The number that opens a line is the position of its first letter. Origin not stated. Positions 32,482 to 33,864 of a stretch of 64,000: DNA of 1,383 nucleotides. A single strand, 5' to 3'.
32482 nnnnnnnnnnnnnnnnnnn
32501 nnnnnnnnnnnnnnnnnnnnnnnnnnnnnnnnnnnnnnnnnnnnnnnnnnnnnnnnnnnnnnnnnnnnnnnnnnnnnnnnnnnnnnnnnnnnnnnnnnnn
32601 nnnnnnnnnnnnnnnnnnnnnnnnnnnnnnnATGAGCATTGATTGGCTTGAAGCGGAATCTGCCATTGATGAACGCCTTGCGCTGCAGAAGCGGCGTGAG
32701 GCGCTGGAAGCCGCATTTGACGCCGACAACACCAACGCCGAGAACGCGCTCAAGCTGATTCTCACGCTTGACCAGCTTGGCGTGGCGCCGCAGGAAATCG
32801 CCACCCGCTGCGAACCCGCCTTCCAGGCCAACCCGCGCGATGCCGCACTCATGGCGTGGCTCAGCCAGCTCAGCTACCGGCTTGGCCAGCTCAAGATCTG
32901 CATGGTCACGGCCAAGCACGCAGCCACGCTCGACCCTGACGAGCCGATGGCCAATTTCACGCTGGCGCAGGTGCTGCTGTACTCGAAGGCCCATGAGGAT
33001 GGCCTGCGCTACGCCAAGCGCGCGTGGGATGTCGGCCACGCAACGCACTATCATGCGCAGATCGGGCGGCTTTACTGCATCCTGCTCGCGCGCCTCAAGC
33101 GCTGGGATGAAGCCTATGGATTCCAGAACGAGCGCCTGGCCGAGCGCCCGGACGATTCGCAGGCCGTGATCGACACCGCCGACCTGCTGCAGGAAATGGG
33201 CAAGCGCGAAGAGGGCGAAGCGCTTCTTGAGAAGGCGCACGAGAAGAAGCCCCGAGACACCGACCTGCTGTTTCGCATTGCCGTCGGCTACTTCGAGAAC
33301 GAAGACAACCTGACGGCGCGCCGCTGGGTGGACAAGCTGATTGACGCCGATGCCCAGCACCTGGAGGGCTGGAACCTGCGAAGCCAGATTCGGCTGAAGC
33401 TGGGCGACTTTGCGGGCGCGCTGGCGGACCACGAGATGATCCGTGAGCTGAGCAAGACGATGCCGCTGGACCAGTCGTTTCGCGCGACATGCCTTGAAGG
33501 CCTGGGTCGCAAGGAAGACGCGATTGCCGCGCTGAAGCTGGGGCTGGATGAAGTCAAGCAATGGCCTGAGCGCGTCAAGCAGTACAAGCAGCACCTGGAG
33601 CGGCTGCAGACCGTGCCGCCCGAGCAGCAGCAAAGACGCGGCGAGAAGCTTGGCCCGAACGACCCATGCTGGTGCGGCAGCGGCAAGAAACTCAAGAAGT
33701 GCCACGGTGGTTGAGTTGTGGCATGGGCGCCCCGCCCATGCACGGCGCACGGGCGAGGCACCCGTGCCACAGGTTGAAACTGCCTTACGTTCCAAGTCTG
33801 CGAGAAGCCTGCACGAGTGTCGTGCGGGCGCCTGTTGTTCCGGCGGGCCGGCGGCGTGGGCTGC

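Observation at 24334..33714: Three paralogous membrane-anchored metallophosphoesterases with internal twin-arginine-like motifs, clustered with a His-rich COG0523 GTPase and a TPR/SEC-C protein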

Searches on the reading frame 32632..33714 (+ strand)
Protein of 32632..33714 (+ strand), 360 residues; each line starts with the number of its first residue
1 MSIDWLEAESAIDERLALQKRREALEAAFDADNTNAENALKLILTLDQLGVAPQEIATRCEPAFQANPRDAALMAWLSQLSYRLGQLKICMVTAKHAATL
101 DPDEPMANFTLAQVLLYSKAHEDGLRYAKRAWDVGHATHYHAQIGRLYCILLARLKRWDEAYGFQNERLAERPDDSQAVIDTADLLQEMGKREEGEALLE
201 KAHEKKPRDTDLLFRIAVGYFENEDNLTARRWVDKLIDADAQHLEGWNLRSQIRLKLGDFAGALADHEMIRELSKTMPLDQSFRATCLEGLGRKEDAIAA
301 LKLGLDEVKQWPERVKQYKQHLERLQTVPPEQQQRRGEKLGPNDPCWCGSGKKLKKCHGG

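Call 3: search_protein_families(library=pfam, proteins=[window:32632-33714:+], max_evalue=0.01)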
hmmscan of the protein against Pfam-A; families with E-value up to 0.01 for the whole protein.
window:32632-33714:+ (360 aa): 10 families
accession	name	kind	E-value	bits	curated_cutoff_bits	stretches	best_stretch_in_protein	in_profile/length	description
PF14559.12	TPR_19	-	1e-10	42.2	25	1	188-253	3-68/68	Tetratricopeptide repeat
PF12895.13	ANAPC3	-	2.9e-10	40.7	27.2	1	59-127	11-78/82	Anaphase-promoting complex, cyclosome, subunit 3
PF02810.21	SEC-C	-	2.4e-08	34.1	20.4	1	343-359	2-18/19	SEC-C motif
PF13431.12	TPR_17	-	6.5e-07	29.6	24.4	0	95-116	3-24/34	Tetratricopeptide repeat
PF23914.1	TPR_CcmH_CycH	-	7.7e-07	29.5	42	1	65-123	44-102/158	Cytochrome c-type biogenesis protein H TPR domain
PF13428.12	TPR_14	-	2.5e-06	28.1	23.5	0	179-217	4-42/44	Tetratricopeptide repeat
PF13371.12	TPR_9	-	8e-06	26.2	35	0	219-266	4-51/73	Tetratricopeptide repeat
PF07719.23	TPR_2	-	1.1e-05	25.6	27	0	245-265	2-22/34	Tetratricopeptide repeat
PF14561.12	TPR_20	-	0.00043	21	25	0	167-195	13-41/90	Tetratricopeptide repeat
PF13181.12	TPR_8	-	0.0058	17.2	25.7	0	285-304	8-27/34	Tetratricopeptide repeat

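Call 4: search_protein_families(library=ncbifam, proteins=[window:32632-33714:+], max_evalue=0.01)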
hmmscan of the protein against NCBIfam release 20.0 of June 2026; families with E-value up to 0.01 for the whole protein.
window:32632-33714:+ (360 aa): 15 families
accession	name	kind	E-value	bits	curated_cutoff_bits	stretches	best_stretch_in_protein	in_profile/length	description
TIGR02917.1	PEP_TPR_lipo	equivalog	9.1e-16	56.9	312.2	2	189-310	138-259/899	XrtA/PEP-CTERM system TPR-repeat protein PrsT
NF040959.1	MamA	equivalog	1.1e-11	44.5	200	1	185-305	46-166/204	magnetosome protein MamA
NF004088.0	PRK05590.1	equivalog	2e-07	31.5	140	1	308-359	114-164/166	hypothetical protein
NF052415.1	T3SS_chap_SctY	equivalog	8.6e-07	29.4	70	1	183-265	13-98/106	type III secretion apparatus assembly chaperone SctY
TIGR02552.1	LcrH_SycD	equivalog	1.2e-06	28.3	104.8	0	94-143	75-124/136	SycD/LcrH family type III secretion system chaperone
NF002592.0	PRK02250.1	equivalog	2.5e-06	27.7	158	1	327-359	135-167/167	hypothetical protein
NF033920.0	C39_PA2778_fam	equivalog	3.7e-06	26.5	150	1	175-266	155-246/255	PA2778 family cysteine peptidase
TIGR04102.1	SWIM_PBPRA1643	hypoth_equivalog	5.4e-06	26.8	68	1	311-358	66-107/108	PBPRA1643 family SWIM/SEC-C metal-binding motif protein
NF007704.0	PRK10396.1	equivalog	6.8e-06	26.2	149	1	318-357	179-218/221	hypothetical protein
NF052400.1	M48_BAM_BepA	equivalog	5.3e-05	22.2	570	1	126-265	292-430/483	beta-barrel assembly-enhancing protease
NF008970.0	PRK12318.1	equivalog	0.00025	20.4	267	1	342-358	3-19/291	methionyl aminopeptidase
NF002449.0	PRK01617.1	equivalog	0.00072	20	141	1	339-359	133-153/154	hypothetical protein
NF001213.0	PRK00183.1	equivalog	0.0015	18.6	158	1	339-358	133-152/157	hypothetical protein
TIGR00990.1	3a0801s09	subfamily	0.0015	17.2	757.25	0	189-274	344-429/615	mitochondrial import receptor subunit TOM70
NF007302.0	PRK09782.1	equivalog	0.0018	16.3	1223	1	171-245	641-715/990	phage receptor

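Call 25: find_homologous_proteins(query=window:32632-33714:+, max_evalue=0.00001)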
Query window:32632-33714:+ (360 aa): 38 proteins with E <= 0.00001 among 8000 candidates.
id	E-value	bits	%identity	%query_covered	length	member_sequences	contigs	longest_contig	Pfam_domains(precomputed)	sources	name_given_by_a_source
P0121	6.9e-241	817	100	100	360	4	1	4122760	PF14559.13,PF13431.13,PF23914.2,PF13371.13,PF02810.22,PF12895.14,PF13428.13,PF07719.24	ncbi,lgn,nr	ncbi:MAG: SEC-C domain-containing protein [Planctomycetes bacterium]|nr:SEC-C domain-containing prot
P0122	6.0e-190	649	80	100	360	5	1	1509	PF14559.13,PF13431.13,PF23914.2,PF13371.13,PF02810.22,PF12895.14,PF13428.13,PF14561.13,PF07719.24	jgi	jgi:tetratricopeptide (TPR) repeat protein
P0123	1.2e-188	645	79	100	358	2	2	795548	PF14853.13,PF13431.13,PF23914.2,PF13428.13,PF14559.13,PF13371.13,PF02810.22,PF12895.14,PF13424.13,PF13432.13,PF13429.13,PF07719.24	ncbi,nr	ncbi:MAG: SEC-C domain-containing protein [Planctomycetes bacterium]|nr:SEC-C domain-containing prot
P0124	1.6e-181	621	76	100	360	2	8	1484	PF14559.13,PF13431.13,PF23914.2,PF02810.22,PF12895.14,PF13432.13,PF13428.13,PF14561.13,PF07719.24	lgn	-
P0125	1.5e-157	542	68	100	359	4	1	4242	PF14853.13,PF13431.13,PF23914.2,PF13428.13,PF14559.13,PF13371.13,PF02810.22,PF00515.35,PF12895.14,PF13424.13,PF13432.13,PF13429.13,PF13181.13,PF14561.13,PF07719.24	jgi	jgi:Flp pilus assembly protein TadD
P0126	1.8e-156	539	67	100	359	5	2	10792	PF13431.13,PF23914.2,PF25060.1,PF13428.13,PF14559.13,PF13371.13,PF02810.22,PF00515.35,PF12895.14,PF13424.13,PF13432.13,PF13181.13,PF14561.13,PF07719.24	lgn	-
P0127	2.7e-156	538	67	100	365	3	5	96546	PF13431.13,PF23914.2,PF13428.13,PF14559.13,PF25068.3,PF13371.13,PF02810.22,PF00515.35,PF12895.14,PF13424.13,PF13432.13,PF13181.13,PF14561.13,PF07719.24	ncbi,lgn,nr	ncbi:MAG: SEC-C domain-containing protein [Planctomycetes bacterium]|nr:SEC-C domain-containing prot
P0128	4.1e-154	531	66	100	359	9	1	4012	PF14853.13,PF13431.13,PF23914.2,PF13428.13,PF14559.13,PF13371.13,PF02810.22,PF12895.14,PF13424.13,PF13432.13,PF13429.13,PF13181.13,PF14561.13,PF07719.24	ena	-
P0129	5.0e-154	531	66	100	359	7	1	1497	PF14559.13,PF13431.13,PF23914.2,PF13414.13,PF02810.22,PF12895.14,PF13432.13,PF13428.13,PF13181.13,PF07719.24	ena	-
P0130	5.1e-154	531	65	100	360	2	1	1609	PF13431.13,PF23914.2,PF13414.13,PF13428.13,PF14559.13,PF13371.13,PF02810.22,PF00515.35,PF12895.14,PF13424.13,PF13432.13,PF13181.13,PF14561.13,PF07719.24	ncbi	-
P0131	8.6e-154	530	66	100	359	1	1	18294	PF13431.13,PF23914.2,PF13428.13,PF14559.13,PF13371.13,PF02810.22,PF00515.35,PF12895.14,PF13424.13,PF13432.13,PF13181.13,PF14561.13,PF07719.24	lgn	-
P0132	1.0e-153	530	66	100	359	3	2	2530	PF13431.13,PF23914.2,PF13428.13,PF14559.13,PF13371.13,PF02810.22,PF00515.35,PF12895.14,PF13424.13,PF21033.5,PF13432.13,PF13429.13,PF13181.13,PF14561.13,PF07719.24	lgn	-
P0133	1.9e-153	529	67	100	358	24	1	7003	PF13431.13,PF23914.2,PF25060.1,PF13414.13,PF13428.13,PF14559.13,PF13371.13,PF02810.22,PF00515.35,PF12895.14,PF13424.13,PF21033.5,PF13432.13,PF13429.13,PF13181.13,PF14561.13,PF07719.24,PF13174.13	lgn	-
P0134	2.3e-153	529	64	100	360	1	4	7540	PF13431.13,PF23914.2,PF13414.13,PF13428.13,PF14559.13,PF13371.13,PF02810.22,PF00515.35,PF12895.14,PF13424.13,PF13432.13,PF13181.13,PF14561.13,PF07719.24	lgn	-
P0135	4.4e-153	528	67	100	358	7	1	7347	PF14853.13,PF13431.13,PF23914.2,PF25060.1,PF13414.13,PF13428.13,PF14559.13,PF13371.13,PF02810.22,PF00515.35,PF12895.14,PF13424.13,PF13432.13,PF13181.13,PF14561.13,PF07719.24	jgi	jgi:tetratricopeptide (TPR) repeat protein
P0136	5.9e-153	527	67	100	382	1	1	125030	PF13431.13,PF23914.2,PF13414.13,PF13428.13,PF14559.13,PF13371.13,PF02810.22,PF00515.35,PF12895.14,PF21033.5,PF13432.13,PF13181.13,PF14561.13,PF07719.24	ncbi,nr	ncbi:MAG: SEC-C domain-containing protein [Planctomycetes bacterium]|nr:SEC-C domain-containing prot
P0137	4.2e-149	515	66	100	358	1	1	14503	PF13431.13,PF23914.2,PF13414.13,PF13428.13,PF14559.13,PF13371.13,PF02810.22,PF00515.35,PF12895.14,PF21033.5,PF13432.13,PF13181.13,PF14561.13,PF07719.24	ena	-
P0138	4.7e-148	511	64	100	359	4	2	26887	PF13431.13,PF23914.2,PF13428.13,PF14559.13,PF13371.13,PF02810.22,PF00515.35,PF12895.14,PF13424.13,PF13432.13,PF13429.13,PF13181.13,PF07719.24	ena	-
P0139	1.1e-147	510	65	100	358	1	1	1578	PF14853.13,PF13431.13,PF23914.2,PF13428.13,PF14559.13,PF13371.13,PF02810.22,PF12895.14,PF13424.13,PF13432.13,PF14561.13,PF07719.24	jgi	jgi:tetratricopeptide (TPR) repeat protein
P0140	5.3e-147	508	63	100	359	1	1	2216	PF13431.13,PF23914.2,PF13428.13,PF14559.13,PF13371.13,PF02810.22,PF12895.14,PF13424.13,PF13432.13,PF13181.13,PF14561.13,PF07719.24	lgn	-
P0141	6.7e-138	478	63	100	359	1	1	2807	PF14853.13,PF13431.13,PF23914.2,PF25060.1,PF13428.13,PF14559.13,PF02810.22,PF12895.14,PF13424.13,PF27626.1,PF13432.13,PF13181.13,PF07719.24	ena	-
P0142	7.9e-135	468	60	100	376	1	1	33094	PF13431.13,PF23914.2,PF25060.1,PF13414.13,PF12569.15,PF13428.13,PF13374.13,PF14559.13,PF13371.13,PF02810.22,PF00515.35,PF12895.14,PF13424.13,PF13432.13,PF13429.13,PF13181.13,PF14561.13,PF07719.24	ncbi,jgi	ncbi:MAG: tetratricopeptide repeat protein [Planctomycetota bacterium]|jgi:tetratricopeptide (TPR) r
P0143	9.8e-134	464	60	100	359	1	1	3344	PF13431.13,PF25060.1,PF13428.13,PF14559.13,PF02810.22,PF00515.35,PF12895.14,PF13424.13,PF27626.1,PF13432.13,PF13181.13,PF07719.24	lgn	-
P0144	3.6e-132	459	58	100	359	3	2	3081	PF13431.13,PF23914.2,PF13176.13,PF13428.13,PF14559.13,PF13371.13,PF02810.22,PF00515.35,PF12895.14,PF13432.13,PF13181.13,PF14561.13,PF07719.24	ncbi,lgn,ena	ncbi:MAG: tetratricopeptide repeat protein [Planctomycetota bacterium]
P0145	6.5e-131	455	60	100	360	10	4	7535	PF13431.13,PF13176.13,PF13428.13,PF13374.13,PF14559.13,PF02810.22,PF00515.35,PF12895.14,PF13424.13,PF13432.13,PF14561.13,PF07719.24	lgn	-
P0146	2.2e-129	450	58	100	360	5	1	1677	PF13431.13,PF23914.2,PF13428.13,PF14559.13,PF13371.13,PF02810.22,PF00515.35,PF12895.14,PF13424.13,PF13432.13,PF13181.13,PF07719.24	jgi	-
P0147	7.5e-128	445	58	100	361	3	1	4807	PF14559.13,PF13431.13,PF23914.2,PF25060.1,PF02810.22,PF12895.14,PF13432.13,PF13428.13,PF07719.24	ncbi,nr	ncbi:MAG: SEC-C domain-containing protein [Planctomycetes bacterium]|nr:SEC-C domain-containing prot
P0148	4.0e-121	423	57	100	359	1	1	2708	PF14559.13,PF02810.22,PF12895.14,PF13424.13,PF13432.13,PF13428.13,PF14561.13,PF07719.24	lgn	-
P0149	1.8e-117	411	68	77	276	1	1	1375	PF14853.13,PF13431.13,PF23914.2,PF13428.13,PF14559.13,PF13371.13,PF02810.22,PF00515.35,PF12895.14,PF13181.13,PF14561.13,PF07719.24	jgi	jgi:tetratricopeptide (TPR) repeat protein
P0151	3.7e-109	383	63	79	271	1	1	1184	PF13431.13,PF21545.4,PF13428.13,PF14559.13,PF13371.13,PF02810.22,PF00515.35,PF12895.14,PF13424.13,PF13432.13,PF13181.13,PF14561.13,PF07719.24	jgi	jgi:tetratricopeptide (TPR) repeat protein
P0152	9.5e-105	369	48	100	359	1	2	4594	PF13431.13,PF23914.2,PF13428.13,PF14559.13,PF13371.13,PF02810.22,PF00515.35,PF12895.14,PF13424.13,PF13432.13,PF13181.13,PF07719.24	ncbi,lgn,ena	-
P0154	5.2e-90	320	45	100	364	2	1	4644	PF14559.13,PF02810.22,PF00515.35,PF12895.14,PF13428.13,PF07719.24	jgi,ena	-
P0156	5.5e-56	208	36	99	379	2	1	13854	PF13431.13,PF23914.2,PF13428.13,PF14559.13,PF13371.13,PF02810.22,PF00515.35,PF12895.14,PF13424.13,PF13432.13,PF09295.17,PF13181.13,PF07719.24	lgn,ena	-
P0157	7.7e-52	195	34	99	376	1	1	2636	PF14559.13,PF23914.2,PF13371.13,PF02810.22,PF00515.35,PF12895.14,PF13432.13,PF09295.17,PF13428.13,PF07719.24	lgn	-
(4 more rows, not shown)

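Call 29: find_encoding_contigs(protein=P0156, flank=10000, max_places=2)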
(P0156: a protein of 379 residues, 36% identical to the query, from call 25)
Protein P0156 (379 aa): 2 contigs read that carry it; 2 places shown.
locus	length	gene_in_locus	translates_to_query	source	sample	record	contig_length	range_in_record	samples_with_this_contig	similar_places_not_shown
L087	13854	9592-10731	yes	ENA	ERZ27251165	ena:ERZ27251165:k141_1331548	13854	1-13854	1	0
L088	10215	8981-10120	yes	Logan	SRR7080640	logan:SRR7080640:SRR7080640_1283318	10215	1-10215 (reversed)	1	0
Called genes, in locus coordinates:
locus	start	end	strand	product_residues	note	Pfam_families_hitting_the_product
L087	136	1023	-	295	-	PF09818:ABC_ATPase (faint), PF02463:SMC_N (faint), PF00005:ABC_tran, PF13304:AAA_21 (faint)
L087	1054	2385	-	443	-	PF00528:BPD_transp_1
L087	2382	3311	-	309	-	PF00528:BPD_transp_1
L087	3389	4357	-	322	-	PF12849:PBP_like_2, PF12727:PBP_like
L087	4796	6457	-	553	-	-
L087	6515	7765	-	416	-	PF08486:SpoIID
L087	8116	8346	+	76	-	-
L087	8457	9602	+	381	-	PF02492:cobW, PF07683:CobW_C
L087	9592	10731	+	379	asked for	PF13428:TPR_14 (faint), PF13424:TPR_12 (faint), PF23914:TPR_CcmH_CycH (weak), PF12895:ANAPC3 (weak), PF13371:TPR_9 (weak), PF13432:TPR_16 (weak), PF12895:ANAPC3, PF02810:SEC-C, +6 more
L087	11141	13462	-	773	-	PF13180:PDZ_2 (faint)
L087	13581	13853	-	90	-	?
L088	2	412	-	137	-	?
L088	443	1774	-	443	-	PF00528:BPD_transp_1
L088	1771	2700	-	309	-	PF00528:BPD_transp_1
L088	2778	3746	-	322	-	PF12849:PBP_like_2, PF12727:PBP_like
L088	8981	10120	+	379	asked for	PF13428:TPR_14 (faint), PF13424:TPR_12 (faint), PF23914:TPR_CcmH_CycH (weak), PF12895:ANAPC3 (weak), PF13371:TPR_9 (weak), PF13432:TPR_16 (weak), PF12895:ANAPC3, PF02810:SEC-C, +6 more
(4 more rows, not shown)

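Call 71: predict_structure(alignment_id=A6)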
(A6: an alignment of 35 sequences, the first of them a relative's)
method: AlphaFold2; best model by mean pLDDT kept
length: 360 residues; sequences in the alignment: 35
mean_pLDDT: 90.6   pTM: 0.76
mean pLDDT of the five models: 90.6, 90.4, 89.6, 88.9, 88.4
residues with pLDDT >= 90: 285; 70-90: 46; 50-70: 20; < 50: 9
segments of 3 or more residues with pLDDT < 50: 332-337
pLDDT, mean of each block of 10 residues (from residue 1): 55 87 96 95 95 96 96 97 95 97 97 96 98 90 95 97 95 91 95 95 95 97 96 97 95 98 95 85 96 95 92 92 80 49 70 71
secondary structure, 60 per line:
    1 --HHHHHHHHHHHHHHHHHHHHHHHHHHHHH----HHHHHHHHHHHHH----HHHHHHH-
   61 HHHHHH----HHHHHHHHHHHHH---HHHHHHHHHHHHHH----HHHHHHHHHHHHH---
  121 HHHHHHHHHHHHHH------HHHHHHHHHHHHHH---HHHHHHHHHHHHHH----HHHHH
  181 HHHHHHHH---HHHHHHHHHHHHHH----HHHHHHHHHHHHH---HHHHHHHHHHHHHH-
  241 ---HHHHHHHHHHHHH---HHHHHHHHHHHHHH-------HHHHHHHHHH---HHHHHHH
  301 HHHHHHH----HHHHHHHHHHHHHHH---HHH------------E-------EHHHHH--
elements in order: H3-31 H36-48 H53-59 H61-66 H71-83 H87-100 H105-117 H121-134 H141-154 H158-171 H176-188 H192-205 H210-222 H226-239 H244-256 H260-273 H281-290 H294-307 H312-326 H354-358

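Call 74: fold_search(model_id=the predicted structure, library=pdb)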
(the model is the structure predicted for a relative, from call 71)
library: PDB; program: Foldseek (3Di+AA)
matches with E <= 10: 1589; with E <= 0.001: 388
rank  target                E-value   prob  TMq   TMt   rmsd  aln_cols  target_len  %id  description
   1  8chy                  7.5e-10  1.00  0.43  0.55   8.5       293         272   17  Crystal structure of an 8-repeat consensus TPR superhelix with Zinc. (released 2024-02-21)
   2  9qhb                  1.1e-09  1.00  0.50  0.62   8.3       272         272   18  Crystal structure of 16-repeat CTPR protein with eliminated coordination sites (released 2025-10-22)
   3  6eou                  1.3e-09  1.00  0.50  0.52   7.1       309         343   17  O-GlcNAc transferase TPR domain with the intellectual disability associated mutation L254F (released 2018-05-09)
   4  1w3b_A                1.8e-09  1.00  0.57  0.54   6.4       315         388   17  The superhelical TPR domain of O-linked GlcNAc transferase reveals structural similarities to importin alpha. (released 2004-09-09)
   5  1w3b_B                5.8e-09  1.00  0.48  0.47  13.7       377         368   15  The superhelical TPR domain of O-linked GlcNAc transferase reveals structural similarities to importin alpha. (released 2004-09-09)
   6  9qhc_A                6.0e-09  1.00  0.49  0.59  11.7       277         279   18  Crystal structure of 8-repeat CTPR protein with eliminated coordination sites (released 2025-10-22)
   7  9qhc_B                7.6e-09  1.00  0.48  0.60  10.3       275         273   17  Crystal structure of 8-repeat CTPR protein with eliminated coordination sites (released 2025-10-22)
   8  7y4i_A                1.2e-08  1.00  0.32  0.17  19.8       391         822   13  Crystal structure of SPINDLY in complex with GDP (released 2022-12-07)
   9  7y4i_B                1.7e-08  1.00  0.32  0.17  18.5       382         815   13  Crystal structure of SPINDLY in complex with GDP (released 2022-12-07)
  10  8dth_B                1.8e-08  1.00  0.38  0.22  12.4       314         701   16  Cryo-EM structure of Arabidopsis SPY alternative conformation 2 (released 2023-03-08)
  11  7ntf_A                2.6e-08  1.00  0.56  0.25   8.6       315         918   17  Cryo-EM structure of unliganded O-GlcNAc transferase (released 2021-11-17)
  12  7ntf_B                2.8e-08  1.00  0.57  0.28   8.3       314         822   18  Cryo-EM structure of unliganded O-GlcNAc transferase (released 2021-11-17)
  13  8dtf_A                3.0e-08  1.00  0.32  0.17  18.4       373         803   14  Cryo-EM structure of the full length Arabidopsis SPY with complete TPRs (released 2023-03-08)
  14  7yeh_A                3.2e-08  1.00  0.43  0.19  12.0       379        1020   17  Cryo-EM structure of human OGT-OGA complex (released 2023-07-12)
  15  8dtg_A                3.7e-08  1.00  0.32  0.17  18.1       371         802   14  Cryo-EM structure of Arabidopsis SPY alternative conformation 1 (released 2023-03-08)
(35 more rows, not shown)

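Call 75: find_related_loci(query=A6, collection=metagenome_contigs, flank=10000)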
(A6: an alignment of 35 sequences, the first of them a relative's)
Query A6 (360 aa) in metagenome_contigs; peptide patterns used: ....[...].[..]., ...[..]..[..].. (x = any residue, [..] = any of these).
111 stretches matched a pattern; 4 encode a relative of the query (tblastn E <= 1e-3); 4 distinct loci.
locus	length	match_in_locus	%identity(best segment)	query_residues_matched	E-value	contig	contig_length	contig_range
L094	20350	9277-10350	66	1-359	5e-160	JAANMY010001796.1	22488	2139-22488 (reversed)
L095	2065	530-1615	45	1-359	4e-103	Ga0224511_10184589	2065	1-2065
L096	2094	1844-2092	66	1-83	1e-30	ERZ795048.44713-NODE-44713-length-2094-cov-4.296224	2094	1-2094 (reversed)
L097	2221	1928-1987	75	338-357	3e-6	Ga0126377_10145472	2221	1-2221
